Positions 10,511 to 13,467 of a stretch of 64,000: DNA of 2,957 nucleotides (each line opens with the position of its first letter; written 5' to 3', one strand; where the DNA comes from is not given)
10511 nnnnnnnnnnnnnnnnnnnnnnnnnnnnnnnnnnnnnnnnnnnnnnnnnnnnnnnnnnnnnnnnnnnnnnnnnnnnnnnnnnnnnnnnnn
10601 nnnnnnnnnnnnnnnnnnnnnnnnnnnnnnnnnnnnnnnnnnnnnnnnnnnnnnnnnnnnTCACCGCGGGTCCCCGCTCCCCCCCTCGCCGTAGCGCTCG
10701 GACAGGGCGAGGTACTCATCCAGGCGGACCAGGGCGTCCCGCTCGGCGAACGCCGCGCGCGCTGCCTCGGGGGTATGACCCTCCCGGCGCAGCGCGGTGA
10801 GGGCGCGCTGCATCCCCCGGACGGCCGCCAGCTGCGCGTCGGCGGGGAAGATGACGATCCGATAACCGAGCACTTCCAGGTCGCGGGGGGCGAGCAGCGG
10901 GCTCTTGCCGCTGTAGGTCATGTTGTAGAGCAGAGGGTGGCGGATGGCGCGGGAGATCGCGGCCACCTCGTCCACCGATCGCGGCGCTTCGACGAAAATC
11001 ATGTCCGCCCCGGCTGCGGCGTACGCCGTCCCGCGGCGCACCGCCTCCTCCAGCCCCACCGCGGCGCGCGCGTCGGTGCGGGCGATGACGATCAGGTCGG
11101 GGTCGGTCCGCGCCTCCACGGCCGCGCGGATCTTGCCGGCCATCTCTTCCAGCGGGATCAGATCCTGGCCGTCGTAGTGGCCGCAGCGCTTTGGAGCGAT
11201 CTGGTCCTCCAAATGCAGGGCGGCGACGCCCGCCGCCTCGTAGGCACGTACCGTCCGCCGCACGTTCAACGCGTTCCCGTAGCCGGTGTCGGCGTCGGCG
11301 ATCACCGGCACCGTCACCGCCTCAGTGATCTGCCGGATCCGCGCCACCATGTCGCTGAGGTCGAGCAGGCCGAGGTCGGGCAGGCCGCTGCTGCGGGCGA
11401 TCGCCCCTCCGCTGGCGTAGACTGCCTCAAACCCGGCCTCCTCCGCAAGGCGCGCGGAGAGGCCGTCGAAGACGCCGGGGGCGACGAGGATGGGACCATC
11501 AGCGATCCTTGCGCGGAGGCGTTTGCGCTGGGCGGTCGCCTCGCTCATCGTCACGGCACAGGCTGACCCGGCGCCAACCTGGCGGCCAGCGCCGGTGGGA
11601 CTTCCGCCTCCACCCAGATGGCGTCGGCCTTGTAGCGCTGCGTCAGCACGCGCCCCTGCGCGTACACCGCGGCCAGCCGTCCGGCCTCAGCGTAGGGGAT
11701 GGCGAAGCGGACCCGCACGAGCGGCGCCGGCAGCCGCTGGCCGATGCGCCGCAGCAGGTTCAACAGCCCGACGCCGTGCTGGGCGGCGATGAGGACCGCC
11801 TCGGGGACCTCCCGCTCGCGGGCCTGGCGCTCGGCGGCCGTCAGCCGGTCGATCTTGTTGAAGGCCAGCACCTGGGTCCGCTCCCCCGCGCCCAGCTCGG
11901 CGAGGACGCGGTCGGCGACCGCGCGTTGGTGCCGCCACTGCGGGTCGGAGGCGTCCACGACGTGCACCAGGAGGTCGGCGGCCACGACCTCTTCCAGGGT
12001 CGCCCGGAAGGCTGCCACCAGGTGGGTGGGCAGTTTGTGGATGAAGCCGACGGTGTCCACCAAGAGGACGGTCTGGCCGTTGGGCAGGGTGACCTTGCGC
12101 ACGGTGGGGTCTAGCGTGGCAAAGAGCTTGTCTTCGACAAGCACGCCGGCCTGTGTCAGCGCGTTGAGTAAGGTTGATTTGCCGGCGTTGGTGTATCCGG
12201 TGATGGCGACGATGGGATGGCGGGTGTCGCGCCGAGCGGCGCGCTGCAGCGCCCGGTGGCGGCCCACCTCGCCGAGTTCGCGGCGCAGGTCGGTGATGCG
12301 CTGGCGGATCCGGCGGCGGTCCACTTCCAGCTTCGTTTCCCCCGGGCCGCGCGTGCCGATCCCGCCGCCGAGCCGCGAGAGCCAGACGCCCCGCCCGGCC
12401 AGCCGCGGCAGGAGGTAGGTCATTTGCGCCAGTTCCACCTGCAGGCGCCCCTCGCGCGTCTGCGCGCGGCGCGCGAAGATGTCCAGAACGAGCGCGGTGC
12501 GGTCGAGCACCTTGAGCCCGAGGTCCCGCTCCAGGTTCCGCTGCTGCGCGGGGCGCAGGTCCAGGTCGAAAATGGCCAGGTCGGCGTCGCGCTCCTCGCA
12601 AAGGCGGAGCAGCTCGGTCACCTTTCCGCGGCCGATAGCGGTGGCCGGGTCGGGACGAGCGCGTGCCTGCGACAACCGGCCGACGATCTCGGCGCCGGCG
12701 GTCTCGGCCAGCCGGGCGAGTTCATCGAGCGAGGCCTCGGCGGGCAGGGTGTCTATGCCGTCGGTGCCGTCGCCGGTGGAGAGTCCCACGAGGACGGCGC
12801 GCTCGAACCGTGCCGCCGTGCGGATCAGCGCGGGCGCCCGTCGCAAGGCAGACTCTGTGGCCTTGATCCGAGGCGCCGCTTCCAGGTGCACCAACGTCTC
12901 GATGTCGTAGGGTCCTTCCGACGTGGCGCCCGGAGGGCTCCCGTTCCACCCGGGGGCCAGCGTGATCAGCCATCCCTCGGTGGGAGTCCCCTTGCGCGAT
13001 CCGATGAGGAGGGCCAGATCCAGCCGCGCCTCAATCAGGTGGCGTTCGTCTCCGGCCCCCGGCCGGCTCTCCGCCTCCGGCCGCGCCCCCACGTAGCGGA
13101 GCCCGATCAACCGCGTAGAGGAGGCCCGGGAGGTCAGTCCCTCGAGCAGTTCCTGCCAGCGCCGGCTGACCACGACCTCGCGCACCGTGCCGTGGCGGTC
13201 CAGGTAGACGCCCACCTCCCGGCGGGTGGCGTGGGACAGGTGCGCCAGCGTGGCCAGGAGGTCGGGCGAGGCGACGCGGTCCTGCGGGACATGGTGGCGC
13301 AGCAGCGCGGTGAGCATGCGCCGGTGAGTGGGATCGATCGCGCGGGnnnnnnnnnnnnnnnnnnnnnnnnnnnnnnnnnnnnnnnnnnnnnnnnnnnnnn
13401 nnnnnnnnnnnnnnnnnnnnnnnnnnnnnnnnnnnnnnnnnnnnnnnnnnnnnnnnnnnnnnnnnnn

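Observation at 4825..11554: Tricarboxylate cluster: PrpB-like lyase, TcuA-like flavoprotein, PrpF-like isomerase, TctC, TctA::TctB, with no TcuB partner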

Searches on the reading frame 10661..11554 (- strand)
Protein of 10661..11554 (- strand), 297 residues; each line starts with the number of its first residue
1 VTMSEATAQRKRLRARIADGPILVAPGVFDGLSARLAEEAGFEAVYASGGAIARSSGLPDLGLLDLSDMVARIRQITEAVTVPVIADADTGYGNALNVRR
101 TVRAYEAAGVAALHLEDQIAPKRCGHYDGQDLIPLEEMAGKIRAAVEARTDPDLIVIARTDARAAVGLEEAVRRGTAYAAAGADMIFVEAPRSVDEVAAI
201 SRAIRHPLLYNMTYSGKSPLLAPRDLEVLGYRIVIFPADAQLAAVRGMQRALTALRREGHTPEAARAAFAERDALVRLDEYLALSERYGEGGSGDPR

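Call 4: search_protein_families(library=pfam, proteins=[window:10661-11554:-])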
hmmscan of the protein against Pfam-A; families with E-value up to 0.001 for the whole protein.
window:10661-11554:- (297 aa): 2 families
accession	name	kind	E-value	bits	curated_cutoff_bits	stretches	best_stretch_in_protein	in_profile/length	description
PF13714.12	PEP_mutase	-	8.1e-53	179.9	31.5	1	18-255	6-239/240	Phosphoenolpyruvate phosphomutase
PF00463.27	ICL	-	1.2e-13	50.9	26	1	82-170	150-241/526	Isocitrate lyase family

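Call 5: search_protein_families(library=ncbifam, proteins=[window:10661-11554:-])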
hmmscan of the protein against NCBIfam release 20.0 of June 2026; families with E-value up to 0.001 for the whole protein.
window:10661-11554:- (297 aa): 8 families
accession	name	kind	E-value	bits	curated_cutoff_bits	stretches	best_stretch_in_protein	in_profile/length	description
TIGR02317.1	prpB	equivalog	2.5e-89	299.3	354.4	1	10-277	2-268/285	methylisocitrate lyase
NF008455.0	PRK11320.1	equivalog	1.5e-73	247.7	353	1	7-265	5-264/295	methylisocitrate lyase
TIGR02319.1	CPEP_Pphonmut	equivalog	1.4e-72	244.4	420.05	1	12-261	7-257/294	carboxyvinyl-carboxyphosphonate phosphorylmutase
TIGR02321.1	Pphn_pyruv_hyd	equivalog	6e-47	160.1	374.4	1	10-268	4-266/290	phosphonopyruvate hydrolase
TIGR02320.1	PEP_mutase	equivalog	3.2e-41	141.2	319.55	1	17-264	5-266/284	phosphoenolpyruvate mutase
NF011645.0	PRK15063.1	equivalog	6.8e-21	74.6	562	1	77-165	143-234/430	isocitrate lyase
TIGR01346.1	isocit_lyase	equivalog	1.1e-18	67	275.9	1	81-166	150-238/527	isocitrate lyase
NF005074.0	PRK06498.1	equivalog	1.4e-12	47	446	1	78-165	175-266/531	isocitrate lyase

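Call 6: search_solved_structures(query=window:10661-11554:-, max_evalue=1e-10)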
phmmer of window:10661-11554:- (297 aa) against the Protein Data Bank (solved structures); distinct sequences matched with E-value up to 1e-10: 43.
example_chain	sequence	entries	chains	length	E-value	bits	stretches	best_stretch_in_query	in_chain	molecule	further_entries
3eoo_A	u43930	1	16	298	8.9e-60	205.8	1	12-279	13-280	Methylisocitrate lyase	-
9hra_A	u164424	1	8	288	2.1e-58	201.3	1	11-286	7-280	2-methylisocitrate lyase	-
9hgk_A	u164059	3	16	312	2.2e-58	201.2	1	11-286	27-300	2-methylisocitrate lyase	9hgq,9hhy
9hgo_A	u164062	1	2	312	5.6e-58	199.9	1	11-286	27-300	2-methylisocitrate lyase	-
9hhs_A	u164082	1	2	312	7.6e-58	199.5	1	11-286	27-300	2-methylisocitrate lyase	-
4iqd_A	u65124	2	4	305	4.7e-57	196.9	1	10-265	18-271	Carboxyvinyl-carboxyphosphonate phosphorylmutase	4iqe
1zlp_A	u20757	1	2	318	5.8e-57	196.6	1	9-287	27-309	petal death protein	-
1o5q_A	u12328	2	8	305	1.1e-56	195.7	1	12-261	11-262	Probable methylisocitrate lyase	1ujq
1mum_A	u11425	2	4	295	2.2e-56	194.7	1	12-264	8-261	2-methylisocitrate lyase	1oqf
6t4v_C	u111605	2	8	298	3.9e-55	190.6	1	10-263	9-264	2-methylisocitrate lyase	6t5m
1xg3_A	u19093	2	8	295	7.1e-55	189.7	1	12-264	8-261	Probable methylisocitrate lyase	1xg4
3fa3_A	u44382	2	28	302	5.4e-53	183.6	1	14-260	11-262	2,3-dimethylmalate lyase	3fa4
3lye_A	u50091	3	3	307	7.2e-48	166.8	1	9-259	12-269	Oxaloacetate acetyl hydrolase | Oxaloacetate acetylhydrolase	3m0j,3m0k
2dua_A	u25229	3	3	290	1.3e-42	149.5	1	10-269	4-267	Phosphonopyruvate hydrolase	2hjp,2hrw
5unc_A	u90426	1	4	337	1.5e-42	149.3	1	13-293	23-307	PHOSPHOENOLPYRUVATE PHOSPHOMUTASE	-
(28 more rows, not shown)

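Call 21: find_encoding_contigs(protein=window:10661-11554:-, flank=10000, max_places=3)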
Protein window:10661-11554:- (297 aa): no gene with exactly this product is on record in the collection.

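Call 53: find_related_loci(query=A3, collection=metagenome_contigs, flank=8000)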
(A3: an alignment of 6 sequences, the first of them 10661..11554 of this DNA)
Query A3 (297 aa) in metagenome_contigs; peptide patterns used: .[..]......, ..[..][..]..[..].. (x = any residue, [..] = any of these).
600 stretches matched a pattern (row limit reached: there are more); 587 encode a relative of the query (tblastn E <= 1e-3); the best 80 are kept; 80 distinct loci.
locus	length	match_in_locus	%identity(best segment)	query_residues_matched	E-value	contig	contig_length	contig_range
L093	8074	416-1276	72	2-288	2e-131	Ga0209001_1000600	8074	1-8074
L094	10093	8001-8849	53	7-290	4e-100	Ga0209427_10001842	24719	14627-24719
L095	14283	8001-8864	56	2-288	5e-99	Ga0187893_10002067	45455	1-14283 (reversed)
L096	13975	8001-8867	55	5-293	4e-97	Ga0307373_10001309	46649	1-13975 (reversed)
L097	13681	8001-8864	52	4-288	1e-95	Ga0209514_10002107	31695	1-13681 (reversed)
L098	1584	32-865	58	13-288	4e-99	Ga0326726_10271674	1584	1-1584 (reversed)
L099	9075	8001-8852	53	8-288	5e-93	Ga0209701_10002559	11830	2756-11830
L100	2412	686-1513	55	22-287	4e-96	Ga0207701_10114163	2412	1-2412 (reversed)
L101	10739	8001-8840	56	11-288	2e-92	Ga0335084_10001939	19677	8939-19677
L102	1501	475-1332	51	6-288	7e-99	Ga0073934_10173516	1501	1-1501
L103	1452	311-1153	52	10-288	2e-97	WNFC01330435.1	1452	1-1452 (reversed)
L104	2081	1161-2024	51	10-294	3e-94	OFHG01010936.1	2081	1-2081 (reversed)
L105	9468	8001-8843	56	6-288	4e-90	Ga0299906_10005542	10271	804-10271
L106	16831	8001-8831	49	9-283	7e-90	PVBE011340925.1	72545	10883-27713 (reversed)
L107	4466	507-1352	51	10-288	4e-90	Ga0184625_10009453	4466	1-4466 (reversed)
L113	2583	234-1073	51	12-288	4e-90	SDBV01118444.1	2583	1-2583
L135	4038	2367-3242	51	11-293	8e-84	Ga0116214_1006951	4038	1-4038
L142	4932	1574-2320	54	12-259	1e-82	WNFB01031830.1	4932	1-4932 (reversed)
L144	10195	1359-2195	50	12-288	1e-82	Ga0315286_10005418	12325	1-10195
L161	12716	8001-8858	51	8-290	3e-81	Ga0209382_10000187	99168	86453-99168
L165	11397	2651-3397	53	12-259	2e-80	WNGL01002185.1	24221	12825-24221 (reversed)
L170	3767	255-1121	51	11-296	3e-80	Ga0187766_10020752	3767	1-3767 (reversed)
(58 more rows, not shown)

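Call 56: search_protein_families(library=pfam, proteins=[L142:2527-3984:+, L165:5013-5642:+, L161:6848-7975:+, L135:3251-3670:+, L165:7044-7721:+, L170:1316-2542:+, L165:7709-9085:+, L144:2404-3981:+, L095:10366-11346:+, L113:1112-2485:+], max_evalue=0.0001)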
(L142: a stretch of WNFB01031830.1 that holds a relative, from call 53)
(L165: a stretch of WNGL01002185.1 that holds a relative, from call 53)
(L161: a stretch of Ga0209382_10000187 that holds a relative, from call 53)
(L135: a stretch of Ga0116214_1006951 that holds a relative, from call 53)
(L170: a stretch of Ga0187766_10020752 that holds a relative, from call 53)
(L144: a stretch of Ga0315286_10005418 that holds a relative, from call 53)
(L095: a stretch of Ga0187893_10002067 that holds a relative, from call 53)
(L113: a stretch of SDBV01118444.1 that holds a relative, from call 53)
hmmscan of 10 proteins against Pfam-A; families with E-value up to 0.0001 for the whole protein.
L142:2527-3984:+ (485 aa): 1 family
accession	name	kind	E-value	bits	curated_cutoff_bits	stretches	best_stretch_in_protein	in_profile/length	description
PF00330.25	Aconitase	-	3.9e-170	567.2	28.7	1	15-462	1-463/463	Aconitase family (aconitate hydratase)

L165:5013-5642:+ (209 aa): 1 family
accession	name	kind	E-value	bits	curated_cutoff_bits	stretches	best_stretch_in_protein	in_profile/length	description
PF00694.25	Aconitase_C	-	6.2e-27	95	22.8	1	1-123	1-130/131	Aconitase C-terminal domain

L161:6848-7975:+ (375 aa): 3 families
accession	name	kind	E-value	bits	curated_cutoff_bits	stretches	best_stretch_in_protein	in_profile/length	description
PF01435.24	Peptidase_M48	-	2.3e-28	99.7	20.3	1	172-373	3-184/186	Peptidase family M48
PF16491.10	Peptidase_M48_N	-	6.4e-18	65.7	27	1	17-165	27-177/179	CAAX prenyl protease N-terminal, five membrane helices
PF05569.17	Peptidase_M56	-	0.0001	22.1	31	0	137-252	104-211/296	BlaR1 peptidase M56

L135:3251-3670:+ (139 aa): 1 family
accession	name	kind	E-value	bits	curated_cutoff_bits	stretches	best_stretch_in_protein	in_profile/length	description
PF03928.20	HbpS-like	-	1.2e-39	135.7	25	1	11-137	1-128/128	Haem degrading protein HbpS-like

L165:7044-7721:+ (225 aa): 1 family
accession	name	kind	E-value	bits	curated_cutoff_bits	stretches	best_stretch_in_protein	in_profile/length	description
PF00154.27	RecA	-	5.8e-10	39.5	27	1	24-84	48-109/262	recA bacterial DNA recombination protein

L170:1316-2542:+ (408 aa): 2 families
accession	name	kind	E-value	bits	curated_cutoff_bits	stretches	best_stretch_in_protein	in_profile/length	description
PF01546.33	Peptidase_M20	-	2.9e-16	60.4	24.6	1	108-360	26-182/206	Peptidase family M20/M25/M40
PF07687.19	M20_dimer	-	1.3e-09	38.4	21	1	187-281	5-101/107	Peptidase dimerisation domain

L165:7709-9085:+ (458 aa): 1 family
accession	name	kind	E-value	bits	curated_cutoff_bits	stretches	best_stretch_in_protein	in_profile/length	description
PF00817.25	IMS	-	1.7e-05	25.2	23.2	1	18-89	74-147/148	impB/mucB/samB family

L144:2404-3981:+ (525 aa): 1 family
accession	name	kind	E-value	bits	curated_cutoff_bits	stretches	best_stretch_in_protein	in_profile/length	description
PF00496.27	SBP_bac_5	-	9.3e-80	268.9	32.4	1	79-444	3-363/368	Bacterial extracellular solute-binding proteins, family 5 Middle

L095:10366-11346:+ (326 aa): 1 family
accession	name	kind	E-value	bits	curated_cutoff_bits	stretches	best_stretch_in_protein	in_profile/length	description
PF03401.19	TctC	-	2.4e-25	90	27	1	63-321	16-271/274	Tripartite tricarboxylate transporter family receptor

L113:1112-2485:+ (457 aa): 3 families
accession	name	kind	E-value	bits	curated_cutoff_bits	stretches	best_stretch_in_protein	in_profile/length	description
PF02771.21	Acyl-CoA_dh_N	-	2.4e-19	70.2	22.9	1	69-187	1-113/113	Acyl-CoA dehydrogenase, N-terminal domain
PF02770.24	Acyl-CoA_dh_M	-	1.2e-17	64.3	33.3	1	191-287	1-97/97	Acyl-CoA dehydrogenase, middle domain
PF00441.29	Acyl-CoA_dh_1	-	2.3e-13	51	22.4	1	300-402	2-104/150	Acyl-CoA dehydrogenase, C-terminal domain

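Call 84: search_protein_families(library=ncbifam, proteins=[L142:2527-3984:+, L142:4001-4621:+, L142:1559-2425:+], max_evalue=1e-20)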
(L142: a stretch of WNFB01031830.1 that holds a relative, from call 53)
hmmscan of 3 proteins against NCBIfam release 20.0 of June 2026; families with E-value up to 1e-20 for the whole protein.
L142:2527-3984:+ (485 aa): 19 families
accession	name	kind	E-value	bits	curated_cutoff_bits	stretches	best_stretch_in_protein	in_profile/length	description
NF009116.0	PRK12466.1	subfamily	1e-218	726.6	531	1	12-471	6-469/472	3-isopropylmalate dehydratase large subunit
NF004016.0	PRK05478.1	subfamily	6.2e-216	717.4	510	1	12-470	5-466/468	3-isopropylmalate dehydratase large subunit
TIGR00170.1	leuC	equivalog_domain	7.3e-206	684.2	560.25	1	12-469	4-465/466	3-isopropylmalate dehydratase large subunit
NF001614.1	PRK00402.1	subfamily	2.8e-105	352.4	385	2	13-309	3-284/415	aconitase/3-isopropylmalate dehydratase large subunit family protein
TIGR01343.1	hacA_fam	subfamily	8.7e-96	321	385.7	2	14-308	3-280/412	homoaconitate hydratase family protein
TIGR02086.1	IPMI_arch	subfamily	1.1e-87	294.4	410.15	2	13-308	3-278/411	3-isopropylmalate dehydratase/homoaconitate hydratase family large subunit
NF040615.1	HacA_Meth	equivalog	1.3e-75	254.7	550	2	13-307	3-286/419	homoaconitase large subunit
TIGR02083.1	LEU2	equivalog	1.2e-73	248.5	610.65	2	13-308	3-283/419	3-isopropylmalate dehydratase large subunit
NF005558.0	PRK07229.1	equivalog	5.4e-70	236.7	612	1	13-470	5-415/647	aconitate hydratase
TIGR01342.1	acon_putative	hypoth_equivalog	8.3e-51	173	719.15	1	112-307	94-278/655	putative aconitate hydratase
TIGR00139.1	h_aconitase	equivalog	1.2e-42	146.2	529.9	1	40-253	37-243/709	homoaconitase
NF006757.0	PRK09277.1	subfamily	5.8e-39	133.5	686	1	130-464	206-558/888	aconitate hydratase AcnA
NF009520.0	PRK12881.1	subfamily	9e-39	132.9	905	1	130-465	206-560/893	aconitate hydratase AcnA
TIGR01340.1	aconitase_mito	equivalog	1.8e-38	132.4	825.35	1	80-310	104-330/745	aconitate hydratase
TIGR01341.1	aconitase_1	equivalog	2.4e-30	104.9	945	1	130-465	190-550/876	aconitate hydratase AcnA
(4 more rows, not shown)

L142:4001-4621:+ (206 aa): 3 families
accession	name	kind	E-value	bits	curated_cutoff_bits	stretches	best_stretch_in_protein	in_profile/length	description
NF002458.0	PRK01641.1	subfamily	1.1e-73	247.1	167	1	1-201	1-200/202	3-isopropylmalate dehydratase small subunit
TIGR00171.1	leuD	equivalog_domain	4e-58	196.4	116.25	1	1-185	1-186/188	3-isopropylmalate dehydratase small subunit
TIGR02087.1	LEUD_arch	subfamily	9.2e-21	74.2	108.95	0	18-151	9-124/157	LeuD/DmdB family oxidoreductase small subunit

L142:1559-2425:+ (288 aa): 7 families
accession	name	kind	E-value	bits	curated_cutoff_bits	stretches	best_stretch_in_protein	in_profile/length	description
TIGR02317.1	prpB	equivalog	9.3e-89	297.4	354.4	1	5-256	3-253/285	methylisocitrate lyase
TIGR02319.1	CPEP_Pphonmut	equivalog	1.6e-81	273.8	420.05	1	6-256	7-257/294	carboxyvinyl-carboxyphosphonate phosphorylmutase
NF008455.0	PRK11320.1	equivalog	2.3e-71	240.4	353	1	5-256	9-260/295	methylisocitrate lyase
TIGR02320.1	PEP_mutase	equivalog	6.5e-42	143.5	319.55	1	7-254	1-261/284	phosphoenolpyruvate mutase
TIGR02321.1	Pphn_pyruv_hyd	equivalog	3.6e-33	114.9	374.4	1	5-252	5-255/290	phosphonopyruvate hydrolase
TIGR01346.1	isocit_lyase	equivalog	5.3e-22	77.9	275.9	1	77-171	151-248/527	isocitrate lyase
NF011645.0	PRK15063.1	equivalog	6.5e-22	77.9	562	0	75-167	146-241/430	isocitrate lyase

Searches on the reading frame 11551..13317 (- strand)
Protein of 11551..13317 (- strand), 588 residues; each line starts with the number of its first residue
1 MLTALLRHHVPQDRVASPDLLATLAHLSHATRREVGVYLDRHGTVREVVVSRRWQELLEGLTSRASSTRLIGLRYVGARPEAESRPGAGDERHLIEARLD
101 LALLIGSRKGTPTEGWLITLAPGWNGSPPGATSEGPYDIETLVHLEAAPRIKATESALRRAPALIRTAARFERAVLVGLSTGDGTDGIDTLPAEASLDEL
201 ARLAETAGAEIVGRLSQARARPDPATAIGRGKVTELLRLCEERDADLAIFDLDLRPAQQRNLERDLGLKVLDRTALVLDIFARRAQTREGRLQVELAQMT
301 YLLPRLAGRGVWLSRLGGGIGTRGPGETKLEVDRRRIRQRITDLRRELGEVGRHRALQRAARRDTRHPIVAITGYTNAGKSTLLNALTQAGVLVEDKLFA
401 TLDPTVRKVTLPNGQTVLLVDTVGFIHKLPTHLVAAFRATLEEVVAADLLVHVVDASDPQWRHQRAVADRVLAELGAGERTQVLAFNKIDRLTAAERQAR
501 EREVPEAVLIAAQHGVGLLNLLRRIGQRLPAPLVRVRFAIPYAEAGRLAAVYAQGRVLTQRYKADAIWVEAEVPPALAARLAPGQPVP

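Call 4: search_protein_families(library=pfam, proteins=[window:11551-13317:-])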
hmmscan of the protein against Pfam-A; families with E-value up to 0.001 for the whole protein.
window:11551-13317:- (588 aa): 9 families
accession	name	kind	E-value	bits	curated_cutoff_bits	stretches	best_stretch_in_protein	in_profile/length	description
PF13167.11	GTP-bdg_N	-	8e-32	110.1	25.4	1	194-282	1-89/89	GTP-binding GTPase N-terminal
PF16360.10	GTP-bdg_M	-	4.2e-31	107.8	29.5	1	284-362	1-79/79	GTP-binding GTPase Middle Region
PF01926.29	MMR_HSR1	-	2e-21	76.7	21.9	1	370-488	2-113/113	50S ribosome-binding GTPase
PF00350.29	Dynamin_N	-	1.1e-05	25.9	27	0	370-405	1-36/168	Dynamin family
PF02492.25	cobW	-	1.1e-05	25.6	20.7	0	414-500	83-164/180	CobW/HypB/UreG, nucleotide-binding domain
PF13191.12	AAA_16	-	9.2e-05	23.4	32.6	1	355-499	14-151/167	AAA ATPase domain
PF03193.22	RsgA_GTPase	-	0.00016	21.9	30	0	365-395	104-134/174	RsgA GTPase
PF02421.24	FeoB_N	-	0.00018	21.5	27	1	370-496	3-122/156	Ferrous iron transport protein B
PF00009.33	GTP_EFTU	-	0.00061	19.9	26.5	0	366-390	2-26/188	Elongation factor Tu GTP binding domain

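Call 5: search_protein_families(library=ncbifam, proteins=[window:11551-13317:-])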
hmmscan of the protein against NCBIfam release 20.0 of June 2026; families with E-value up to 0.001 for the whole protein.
window:11551-13317:- (588 aa): 21 families
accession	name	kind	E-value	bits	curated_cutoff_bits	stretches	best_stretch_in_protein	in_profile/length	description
TIGR03156.1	GTP_HflX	equivalog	1.3e-137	458.4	216.75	1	193-528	15-350/351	GTPase HflX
NF008280.0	PRK11058.1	equivalog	9.5e-95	317.9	441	1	196-562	26-393/426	ribosome rescue GTPase HflX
TIGR03594.1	GTPase_EngA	equivalog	9.2e-17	61.2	306.7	1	368-531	1-162/432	ribosome biogenesis GTPase Der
NF000908.1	PRK00089.1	equivalog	9.1e-15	54.7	237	1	366-530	2-168/291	GTPase Era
TIGR02729.1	Obg_CgtA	equivalog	2.7e-13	49.6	280.25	1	370-524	160-323/329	Obg family GTPase CgtA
NF008956.1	PRK12299.1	equivalog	1.4e-12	47.3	300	1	370-527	161-323/327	GTPase ObgE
TIGR03918.1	GTP_HydF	equivalog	5.1e-12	45.3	325.55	1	368-531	8-169/392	[FeFe] hydrogenase H-cluster maturation GTPase HydF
NF003661.0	PRK05291.1-3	equivalog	1.1e-11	44.7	380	1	335-530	187-371/448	tRNA uridine-5-carboxymethylaminomethyl(34) synthesis GTPase MnmE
NF002828.0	PRK03003.1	equivalog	1.3e-11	43.8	631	1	369-507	215-352/477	ribosome biogenesis GTPase Der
NF007071.0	PRK09518.1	equivalog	3.7e-11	42.3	953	1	367-504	444-580/706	bifunctional cytidylate kinase/GTPase Der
TIGR00436.1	era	equivalog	5.2e-11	42.4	116.25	1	370-519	3-153/270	GTPase Era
NF008955.0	PRK12297.1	equivalog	1.6e-10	40.5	406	1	370-529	162-328/429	GTPase ObgE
TIGR00450.1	mnmE_trmE_thdF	equivalog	1.8e-10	40.5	252.6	1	332-515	177-351/446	tRNA uridine-5-carboxymethylaminomethyl(34) synthesis GTPase MnmE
TIGR00231.1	small_GTP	domain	4e-08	33.2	42.5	1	369-493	5-126/164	GTP-binding protein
NF007171.0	PRK09602.1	subfamily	1.6e-05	23.9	387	1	370-406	5-41/397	YchF-related putative GTPase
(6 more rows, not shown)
